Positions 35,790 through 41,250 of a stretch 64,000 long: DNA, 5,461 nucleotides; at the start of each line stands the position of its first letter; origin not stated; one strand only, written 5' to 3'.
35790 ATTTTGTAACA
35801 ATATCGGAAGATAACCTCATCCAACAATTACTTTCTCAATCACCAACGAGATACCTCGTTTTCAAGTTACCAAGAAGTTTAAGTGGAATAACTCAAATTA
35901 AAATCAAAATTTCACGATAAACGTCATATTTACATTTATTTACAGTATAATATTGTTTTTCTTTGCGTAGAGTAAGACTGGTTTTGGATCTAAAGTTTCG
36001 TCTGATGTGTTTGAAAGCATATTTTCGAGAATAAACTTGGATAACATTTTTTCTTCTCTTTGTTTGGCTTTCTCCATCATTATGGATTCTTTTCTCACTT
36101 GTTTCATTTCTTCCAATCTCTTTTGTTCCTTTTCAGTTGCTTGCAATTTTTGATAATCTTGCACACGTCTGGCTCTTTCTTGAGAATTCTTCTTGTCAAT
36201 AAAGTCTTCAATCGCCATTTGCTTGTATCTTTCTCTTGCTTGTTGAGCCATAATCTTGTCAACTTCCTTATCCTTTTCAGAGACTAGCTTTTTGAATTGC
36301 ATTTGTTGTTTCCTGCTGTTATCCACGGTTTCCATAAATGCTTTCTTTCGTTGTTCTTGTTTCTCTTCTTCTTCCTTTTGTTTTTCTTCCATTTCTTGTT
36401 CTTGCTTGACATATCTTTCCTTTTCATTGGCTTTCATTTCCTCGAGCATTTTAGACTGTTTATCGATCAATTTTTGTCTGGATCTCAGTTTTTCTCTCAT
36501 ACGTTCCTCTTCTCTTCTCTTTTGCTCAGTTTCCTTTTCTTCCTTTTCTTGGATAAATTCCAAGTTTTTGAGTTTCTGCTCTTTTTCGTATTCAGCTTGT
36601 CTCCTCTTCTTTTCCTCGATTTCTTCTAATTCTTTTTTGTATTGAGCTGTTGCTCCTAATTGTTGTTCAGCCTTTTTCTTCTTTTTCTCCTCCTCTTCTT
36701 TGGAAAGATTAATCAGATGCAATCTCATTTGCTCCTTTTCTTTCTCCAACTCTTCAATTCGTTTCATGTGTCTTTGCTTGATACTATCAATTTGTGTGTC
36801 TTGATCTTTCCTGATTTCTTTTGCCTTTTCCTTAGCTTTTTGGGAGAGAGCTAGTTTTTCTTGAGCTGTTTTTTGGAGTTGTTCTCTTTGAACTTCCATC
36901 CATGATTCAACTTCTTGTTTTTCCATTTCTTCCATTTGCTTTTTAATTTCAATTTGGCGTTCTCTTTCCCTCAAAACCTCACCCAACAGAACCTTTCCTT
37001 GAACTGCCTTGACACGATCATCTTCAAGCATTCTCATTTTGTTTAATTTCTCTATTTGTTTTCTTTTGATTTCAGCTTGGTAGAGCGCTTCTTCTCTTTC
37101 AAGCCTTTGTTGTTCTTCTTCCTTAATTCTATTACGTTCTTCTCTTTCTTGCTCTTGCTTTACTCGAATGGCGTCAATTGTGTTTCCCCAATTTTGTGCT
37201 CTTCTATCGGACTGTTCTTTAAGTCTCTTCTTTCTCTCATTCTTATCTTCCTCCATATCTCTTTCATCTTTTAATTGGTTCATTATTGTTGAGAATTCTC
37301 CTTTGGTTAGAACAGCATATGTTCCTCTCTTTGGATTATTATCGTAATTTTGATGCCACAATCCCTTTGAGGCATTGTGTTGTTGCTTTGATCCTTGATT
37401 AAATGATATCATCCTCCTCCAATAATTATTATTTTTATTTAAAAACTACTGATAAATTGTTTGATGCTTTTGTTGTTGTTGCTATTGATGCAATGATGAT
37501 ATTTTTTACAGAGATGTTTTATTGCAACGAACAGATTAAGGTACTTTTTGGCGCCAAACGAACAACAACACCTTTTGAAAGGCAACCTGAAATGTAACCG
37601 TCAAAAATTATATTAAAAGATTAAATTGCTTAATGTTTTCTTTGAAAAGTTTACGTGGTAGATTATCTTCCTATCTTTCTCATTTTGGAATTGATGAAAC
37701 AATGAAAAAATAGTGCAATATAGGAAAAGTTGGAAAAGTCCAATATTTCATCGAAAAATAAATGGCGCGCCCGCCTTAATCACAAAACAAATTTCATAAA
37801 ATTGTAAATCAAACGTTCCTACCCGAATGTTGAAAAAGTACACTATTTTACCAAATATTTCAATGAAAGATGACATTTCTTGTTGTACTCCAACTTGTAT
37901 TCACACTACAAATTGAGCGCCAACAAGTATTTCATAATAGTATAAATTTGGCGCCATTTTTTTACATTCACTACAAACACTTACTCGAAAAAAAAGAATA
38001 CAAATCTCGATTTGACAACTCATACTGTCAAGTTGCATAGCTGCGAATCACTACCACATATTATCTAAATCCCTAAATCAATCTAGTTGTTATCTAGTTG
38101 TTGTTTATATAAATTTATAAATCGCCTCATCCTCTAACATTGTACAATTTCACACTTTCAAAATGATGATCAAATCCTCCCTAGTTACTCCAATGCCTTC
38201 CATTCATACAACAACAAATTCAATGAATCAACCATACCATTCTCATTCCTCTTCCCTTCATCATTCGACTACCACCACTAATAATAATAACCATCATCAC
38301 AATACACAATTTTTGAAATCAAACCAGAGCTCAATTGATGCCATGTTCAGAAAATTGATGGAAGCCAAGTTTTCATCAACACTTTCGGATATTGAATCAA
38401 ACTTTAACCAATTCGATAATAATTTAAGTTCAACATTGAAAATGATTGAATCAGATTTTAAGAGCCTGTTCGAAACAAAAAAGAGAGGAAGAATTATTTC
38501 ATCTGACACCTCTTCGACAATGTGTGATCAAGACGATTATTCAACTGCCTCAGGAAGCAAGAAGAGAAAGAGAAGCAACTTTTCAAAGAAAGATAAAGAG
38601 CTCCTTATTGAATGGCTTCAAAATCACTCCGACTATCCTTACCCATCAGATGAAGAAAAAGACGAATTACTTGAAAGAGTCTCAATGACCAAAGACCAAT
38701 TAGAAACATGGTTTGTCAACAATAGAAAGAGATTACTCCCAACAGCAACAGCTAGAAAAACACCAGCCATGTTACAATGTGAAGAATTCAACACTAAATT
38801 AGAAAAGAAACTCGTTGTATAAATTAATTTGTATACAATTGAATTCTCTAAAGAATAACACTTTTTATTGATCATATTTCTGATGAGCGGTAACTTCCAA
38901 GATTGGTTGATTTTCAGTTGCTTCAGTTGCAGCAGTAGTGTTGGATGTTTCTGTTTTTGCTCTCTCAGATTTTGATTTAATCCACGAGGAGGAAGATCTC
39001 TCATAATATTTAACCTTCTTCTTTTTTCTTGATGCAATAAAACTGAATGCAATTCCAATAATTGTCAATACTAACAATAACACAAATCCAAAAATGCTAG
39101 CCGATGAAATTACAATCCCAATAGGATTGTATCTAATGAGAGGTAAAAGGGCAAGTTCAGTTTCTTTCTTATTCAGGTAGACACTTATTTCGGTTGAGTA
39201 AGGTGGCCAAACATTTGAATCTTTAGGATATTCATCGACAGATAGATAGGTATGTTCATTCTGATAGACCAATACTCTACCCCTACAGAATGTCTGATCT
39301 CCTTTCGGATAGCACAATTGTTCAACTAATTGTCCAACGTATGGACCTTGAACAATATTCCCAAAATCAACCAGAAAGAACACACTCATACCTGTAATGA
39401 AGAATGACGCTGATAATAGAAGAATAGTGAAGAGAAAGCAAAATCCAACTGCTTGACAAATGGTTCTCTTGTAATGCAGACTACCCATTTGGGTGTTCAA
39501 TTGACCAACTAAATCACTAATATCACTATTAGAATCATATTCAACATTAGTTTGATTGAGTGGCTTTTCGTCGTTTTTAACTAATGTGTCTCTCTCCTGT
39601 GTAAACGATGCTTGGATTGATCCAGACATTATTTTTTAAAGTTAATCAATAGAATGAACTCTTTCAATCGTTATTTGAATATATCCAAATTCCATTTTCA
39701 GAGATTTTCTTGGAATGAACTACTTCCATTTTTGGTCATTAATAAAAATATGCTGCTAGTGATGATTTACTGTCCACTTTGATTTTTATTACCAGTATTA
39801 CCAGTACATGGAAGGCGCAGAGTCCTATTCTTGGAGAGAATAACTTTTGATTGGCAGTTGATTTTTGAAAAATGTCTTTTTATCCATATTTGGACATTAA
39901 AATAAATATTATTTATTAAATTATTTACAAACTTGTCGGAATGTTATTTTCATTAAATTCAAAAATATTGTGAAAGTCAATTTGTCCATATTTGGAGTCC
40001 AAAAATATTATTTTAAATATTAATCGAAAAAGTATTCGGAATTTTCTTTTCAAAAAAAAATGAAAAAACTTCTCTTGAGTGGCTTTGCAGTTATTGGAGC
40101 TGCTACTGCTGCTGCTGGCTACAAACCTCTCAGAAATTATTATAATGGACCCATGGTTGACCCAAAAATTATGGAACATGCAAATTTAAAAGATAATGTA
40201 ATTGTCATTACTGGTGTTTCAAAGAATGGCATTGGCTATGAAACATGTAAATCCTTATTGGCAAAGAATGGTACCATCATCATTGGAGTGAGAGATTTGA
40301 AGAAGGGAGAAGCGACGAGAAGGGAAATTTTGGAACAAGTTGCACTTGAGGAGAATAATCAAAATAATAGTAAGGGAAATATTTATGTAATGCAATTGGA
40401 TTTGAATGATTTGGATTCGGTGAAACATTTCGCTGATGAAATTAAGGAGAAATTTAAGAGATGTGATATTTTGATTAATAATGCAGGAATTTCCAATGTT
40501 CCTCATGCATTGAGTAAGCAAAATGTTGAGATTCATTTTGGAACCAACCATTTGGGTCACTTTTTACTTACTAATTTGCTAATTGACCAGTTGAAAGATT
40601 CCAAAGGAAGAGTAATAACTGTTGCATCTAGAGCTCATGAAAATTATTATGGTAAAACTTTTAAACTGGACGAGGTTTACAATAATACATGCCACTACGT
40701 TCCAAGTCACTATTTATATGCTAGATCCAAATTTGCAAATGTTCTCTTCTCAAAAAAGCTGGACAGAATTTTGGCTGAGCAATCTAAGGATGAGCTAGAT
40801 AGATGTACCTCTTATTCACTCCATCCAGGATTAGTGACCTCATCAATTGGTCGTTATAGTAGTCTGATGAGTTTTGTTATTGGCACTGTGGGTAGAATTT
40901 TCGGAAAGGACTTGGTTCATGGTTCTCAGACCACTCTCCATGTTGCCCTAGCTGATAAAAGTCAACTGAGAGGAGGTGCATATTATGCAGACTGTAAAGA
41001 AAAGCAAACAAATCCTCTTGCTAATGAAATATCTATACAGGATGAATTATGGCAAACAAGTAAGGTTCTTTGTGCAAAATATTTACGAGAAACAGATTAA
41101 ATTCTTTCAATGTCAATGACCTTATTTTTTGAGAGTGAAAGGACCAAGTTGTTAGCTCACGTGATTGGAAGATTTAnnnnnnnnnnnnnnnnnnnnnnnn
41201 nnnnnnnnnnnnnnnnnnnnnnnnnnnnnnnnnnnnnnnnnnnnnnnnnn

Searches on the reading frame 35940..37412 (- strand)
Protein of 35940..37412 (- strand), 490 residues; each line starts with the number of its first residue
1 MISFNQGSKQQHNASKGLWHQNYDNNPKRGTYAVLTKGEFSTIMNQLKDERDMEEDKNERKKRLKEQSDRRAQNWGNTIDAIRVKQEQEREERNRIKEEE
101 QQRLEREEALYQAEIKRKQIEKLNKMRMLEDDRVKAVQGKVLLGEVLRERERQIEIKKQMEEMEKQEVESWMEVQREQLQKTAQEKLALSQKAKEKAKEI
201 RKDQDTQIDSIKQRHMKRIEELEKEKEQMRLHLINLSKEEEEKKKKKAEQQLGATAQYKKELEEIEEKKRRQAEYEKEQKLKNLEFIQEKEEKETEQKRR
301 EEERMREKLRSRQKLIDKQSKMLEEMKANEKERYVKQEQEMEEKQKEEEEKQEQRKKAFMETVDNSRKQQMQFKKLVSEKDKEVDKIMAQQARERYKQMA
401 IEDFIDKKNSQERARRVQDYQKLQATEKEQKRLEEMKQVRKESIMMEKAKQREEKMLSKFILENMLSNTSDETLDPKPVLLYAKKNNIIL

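Call 6: search_protein_families(library=pfam, proteins=[window:35940-37412:-])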
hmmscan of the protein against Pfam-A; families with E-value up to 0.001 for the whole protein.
window:35940-37412:- (490 aa): 1 family
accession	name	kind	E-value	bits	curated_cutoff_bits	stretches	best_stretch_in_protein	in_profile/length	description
PF13868.11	TPH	-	1.3e-12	47.4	27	1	130-459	4-333/352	Trichohyalin-plectin-homology domain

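Call 27: search_solved_structures(query=window:35940-37412:-, max_evalue=0.01)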
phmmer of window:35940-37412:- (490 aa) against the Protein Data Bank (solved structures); distinct sequences matched with E-value up to 0.01: 3.
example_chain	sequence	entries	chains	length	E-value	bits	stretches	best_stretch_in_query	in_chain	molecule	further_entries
8g2z_1P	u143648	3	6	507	2.7e-31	112.6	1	5-480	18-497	CFAP210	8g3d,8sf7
6u42_4Y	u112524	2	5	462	5.7e-20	75.3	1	30-455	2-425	FAP210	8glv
8snb_3N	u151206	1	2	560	1.2e-06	31.5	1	33-428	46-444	Trichohyalin-plectin-homology domain-containing protein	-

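Call 35: find_homologous_proteins(query=window:35940-37412:-, max_evalue=1e-10)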
Query window:35940-37412:- (490 aa): 3 proteins with E <= 1e-10 among 8000 candidates.
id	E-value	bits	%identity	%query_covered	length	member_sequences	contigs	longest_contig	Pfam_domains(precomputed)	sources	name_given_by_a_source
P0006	1.1e-21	96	29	89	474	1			PF13868.12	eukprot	eukprot:PhF_6_TR20515/c2_g1_i1/m.29580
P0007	3.7e-21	94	29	93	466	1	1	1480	PF13868.12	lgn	-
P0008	7.2e-18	83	29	89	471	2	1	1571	PF13868.12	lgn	-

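Call 104: find_related_loci(query=A3, collection=metagenome_contigs, flank=3000)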
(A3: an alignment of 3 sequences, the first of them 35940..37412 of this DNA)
Query A3 (490 aa) in metagenome_contigs; peptide patterns used: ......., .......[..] (x = any residue, [..] = any of these).
600 stretches matched a pattern, but none encodes a relative of the query by tblastn (E <= 1e-3).

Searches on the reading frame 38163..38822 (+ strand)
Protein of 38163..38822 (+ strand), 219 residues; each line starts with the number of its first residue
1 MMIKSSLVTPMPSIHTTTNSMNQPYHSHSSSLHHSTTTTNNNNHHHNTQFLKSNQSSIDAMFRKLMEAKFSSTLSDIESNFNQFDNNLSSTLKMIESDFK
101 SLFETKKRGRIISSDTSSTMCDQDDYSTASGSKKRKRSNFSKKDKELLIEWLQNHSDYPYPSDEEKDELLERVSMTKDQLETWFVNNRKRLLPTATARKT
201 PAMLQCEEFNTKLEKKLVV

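Call 6: search_protein_families(library=pfam, proteins=[window:38163-38822:+])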
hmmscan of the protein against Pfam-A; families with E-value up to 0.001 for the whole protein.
window:38163-38822:+ (219 aa): 2 families
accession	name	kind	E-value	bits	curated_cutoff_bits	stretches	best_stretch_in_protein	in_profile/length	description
PF05920.17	Homeobox_KN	-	6e-16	58.5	24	1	151-190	1-40/40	Homeobox KN domain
PF00046.35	Homeodomain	-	1.2e-06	28.6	22.9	1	134-190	1-54/57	Homeodomain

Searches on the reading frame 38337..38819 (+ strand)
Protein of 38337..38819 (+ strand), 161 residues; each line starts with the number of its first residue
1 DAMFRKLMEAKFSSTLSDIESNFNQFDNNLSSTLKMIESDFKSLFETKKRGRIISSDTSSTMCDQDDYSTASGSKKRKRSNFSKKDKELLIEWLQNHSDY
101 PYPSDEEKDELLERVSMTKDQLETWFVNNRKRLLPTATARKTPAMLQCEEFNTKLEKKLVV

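Call 36: find_homologous_proteins(query=window:38337-38819:+, max_evalue=0.001)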
Query seq(161 aa) (161 aa): 5 proteins with E <= 0.001 among 37 candidates.
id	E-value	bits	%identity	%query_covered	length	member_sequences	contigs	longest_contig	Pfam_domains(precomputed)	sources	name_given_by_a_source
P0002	4.8e-97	340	100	100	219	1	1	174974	PF05920.18,PF00046.36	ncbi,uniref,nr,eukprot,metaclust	ncbi:predicted protein [Naegleria gruberi]|uniref:Predicted protein n=1 Tax=Naegleria gruberi TaxID=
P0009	2.9e-76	272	84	96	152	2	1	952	PF05920.18,PF00046.36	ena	-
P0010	1.1e-55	206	62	100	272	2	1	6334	PF05920.18,PF00046.36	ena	-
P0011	3.8e-48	181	59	98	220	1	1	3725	PF05920.18,PF00046.36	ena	-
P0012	1.6e-35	140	51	92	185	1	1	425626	PF05920.18,PF00046.36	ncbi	ncbi:hypothetical protein ABK040_015162 [Willaertia magna]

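Call 37: find_encoding_contigs(protein=P0010, flank=10000)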
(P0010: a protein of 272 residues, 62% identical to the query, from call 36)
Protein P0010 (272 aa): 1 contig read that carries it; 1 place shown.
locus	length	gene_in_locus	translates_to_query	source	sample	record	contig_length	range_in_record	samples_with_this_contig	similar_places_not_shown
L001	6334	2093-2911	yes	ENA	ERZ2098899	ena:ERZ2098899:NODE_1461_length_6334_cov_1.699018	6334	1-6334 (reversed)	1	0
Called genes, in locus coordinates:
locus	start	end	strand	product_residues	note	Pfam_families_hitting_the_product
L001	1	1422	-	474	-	?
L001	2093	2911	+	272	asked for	PF00046:Homeodomain (weak), PF05920:Homeobox_KN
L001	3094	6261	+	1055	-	PF00069:Pkinase, PF07714:PK_Tyr_Ser-Thr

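Call 38: find_encoding_contigs(protein=P0011, flank=10000)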
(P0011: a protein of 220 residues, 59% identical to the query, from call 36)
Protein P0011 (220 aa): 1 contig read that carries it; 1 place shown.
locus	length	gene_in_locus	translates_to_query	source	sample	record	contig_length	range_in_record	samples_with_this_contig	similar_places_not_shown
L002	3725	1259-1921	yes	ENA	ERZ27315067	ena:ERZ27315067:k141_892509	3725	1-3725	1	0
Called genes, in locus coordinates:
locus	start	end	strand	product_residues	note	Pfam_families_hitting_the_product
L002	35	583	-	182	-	-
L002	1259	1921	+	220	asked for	PF00046:Homeodomain (weak), PF05920:Homeobox_KN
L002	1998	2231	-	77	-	-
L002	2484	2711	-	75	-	-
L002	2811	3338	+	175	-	-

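Call 39: find_encoding_contigs(protein=P0012, flank=10000)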
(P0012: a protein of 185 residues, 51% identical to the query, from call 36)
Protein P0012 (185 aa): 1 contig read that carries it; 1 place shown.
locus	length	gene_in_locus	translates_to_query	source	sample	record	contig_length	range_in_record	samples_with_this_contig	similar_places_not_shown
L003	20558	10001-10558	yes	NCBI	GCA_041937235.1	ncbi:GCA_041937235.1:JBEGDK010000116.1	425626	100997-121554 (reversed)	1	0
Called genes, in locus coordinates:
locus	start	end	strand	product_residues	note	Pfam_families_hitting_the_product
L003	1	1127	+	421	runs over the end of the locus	PF25390:WD40_RLD, PF00415:RCC1 (faint), PF13540:RCC1_2 (weak), PF25384:Alsin_RLD (faint), PF13540:RCC1_2 (weak), PF25390:WD40_RLD, PF13540:RCC1_2 (weak)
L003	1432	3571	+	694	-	-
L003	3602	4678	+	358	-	PF01925:TauE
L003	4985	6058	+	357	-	PF16884:ADH_N_2, PF00107:ADH_zinc_N, PF13602:ADH_zinc_N_2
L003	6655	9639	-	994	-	PF25384:Alsin_RLD (faint), PF25390:WD40_RLD, PF00415:RCC1, PF13540:RCC1_2, PF25390:WD40_RLD, PF13540:RCC1_2, PF00651:BTB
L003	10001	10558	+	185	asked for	PF00046:Homeodomain (weak), PF05920:Homeobox_KN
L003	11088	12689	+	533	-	-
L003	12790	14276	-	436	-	PF00561:Abhydrolase_1, PF12146:Hydrolase_4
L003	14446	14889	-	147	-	-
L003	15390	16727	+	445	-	-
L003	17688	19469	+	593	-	-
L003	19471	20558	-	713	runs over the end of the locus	PF01839:FG-GAP (faint), PF13517:FG-GAP_3 (faint)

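Call 40: find_encoding_contigs(protein=P0009, flank=10000)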
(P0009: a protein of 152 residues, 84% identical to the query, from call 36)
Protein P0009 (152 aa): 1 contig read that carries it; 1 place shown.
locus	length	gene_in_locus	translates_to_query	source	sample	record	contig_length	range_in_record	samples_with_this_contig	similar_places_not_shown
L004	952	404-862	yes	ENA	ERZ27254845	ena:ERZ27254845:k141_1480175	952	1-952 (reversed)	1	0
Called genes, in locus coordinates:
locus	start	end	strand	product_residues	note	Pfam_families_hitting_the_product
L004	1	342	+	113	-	?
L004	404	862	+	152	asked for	PF00046:Homeodomain (weak), PF05920:Homeobox_KN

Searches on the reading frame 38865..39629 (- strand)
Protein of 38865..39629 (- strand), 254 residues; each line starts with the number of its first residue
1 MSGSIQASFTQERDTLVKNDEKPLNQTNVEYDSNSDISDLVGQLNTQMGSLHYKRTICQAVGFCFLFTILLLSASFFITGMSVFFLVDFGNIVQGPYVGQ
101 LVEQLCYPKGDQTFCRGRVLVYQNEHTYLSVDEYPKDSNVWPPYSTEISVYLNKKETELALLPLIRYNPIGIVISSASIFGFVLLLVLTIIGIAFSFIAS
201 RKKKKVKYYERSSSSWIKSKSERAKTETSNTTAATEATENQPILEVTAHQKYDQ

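Call 6: search_protein_families(library=pfam, proteins=[window:38865-39629:-])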
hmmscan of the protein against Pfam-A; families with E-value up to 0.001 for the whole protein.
window:38865-39629:- (254 aa): 1 family
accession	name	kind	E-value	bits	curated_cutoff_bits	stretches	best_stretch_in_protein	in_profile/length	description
PF12420.13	DUF3671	-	0.00082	19.3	34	0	47-207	145-219/223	Fam-L, Fam-M like protein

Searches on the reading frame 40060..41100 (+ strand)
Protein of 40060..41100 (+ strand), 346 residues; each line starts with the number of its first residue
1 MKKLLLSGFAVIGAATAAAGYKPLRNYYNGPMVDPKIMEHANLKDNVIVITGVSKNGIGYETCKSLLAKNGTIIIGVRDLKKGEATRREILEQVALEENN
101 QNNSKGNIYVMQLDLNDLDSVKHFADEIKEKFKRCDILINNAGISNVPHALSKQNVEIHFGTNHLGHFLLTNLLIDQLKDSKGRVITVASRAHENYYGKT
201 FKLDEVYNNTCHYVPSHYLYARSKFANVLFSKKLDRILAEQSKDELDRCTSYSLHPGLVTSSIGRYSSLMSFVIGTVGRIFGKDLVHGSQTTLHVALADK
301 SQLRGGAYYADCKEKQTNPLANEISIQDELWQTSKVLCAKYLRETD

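Call 13: search_protein_families(library=pfam, proteins=[window:40060-41100:+], max_evalue=0.01)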
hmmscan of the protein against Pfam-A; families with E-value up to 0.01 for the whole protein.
window:40060-41100:+ (346 aa): 3 families
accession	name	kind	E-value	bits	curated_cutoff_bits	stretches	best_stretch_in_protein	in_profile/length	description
PF00106.31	adh_short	-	6.7e-24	84.9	26.6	1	46-195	1-141/195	short chain dehydrogenase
PF13561.12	adh_short_C2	-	2.5e-12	47.3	27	1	52-196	1-136/236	Enoyl-(Acyl carrier protein) reductase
PF16363.11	GDP_Man_Dehyd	-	0.0023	17.9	27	1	58-227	9-160/332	GDP-mannose 4,6 dehydratase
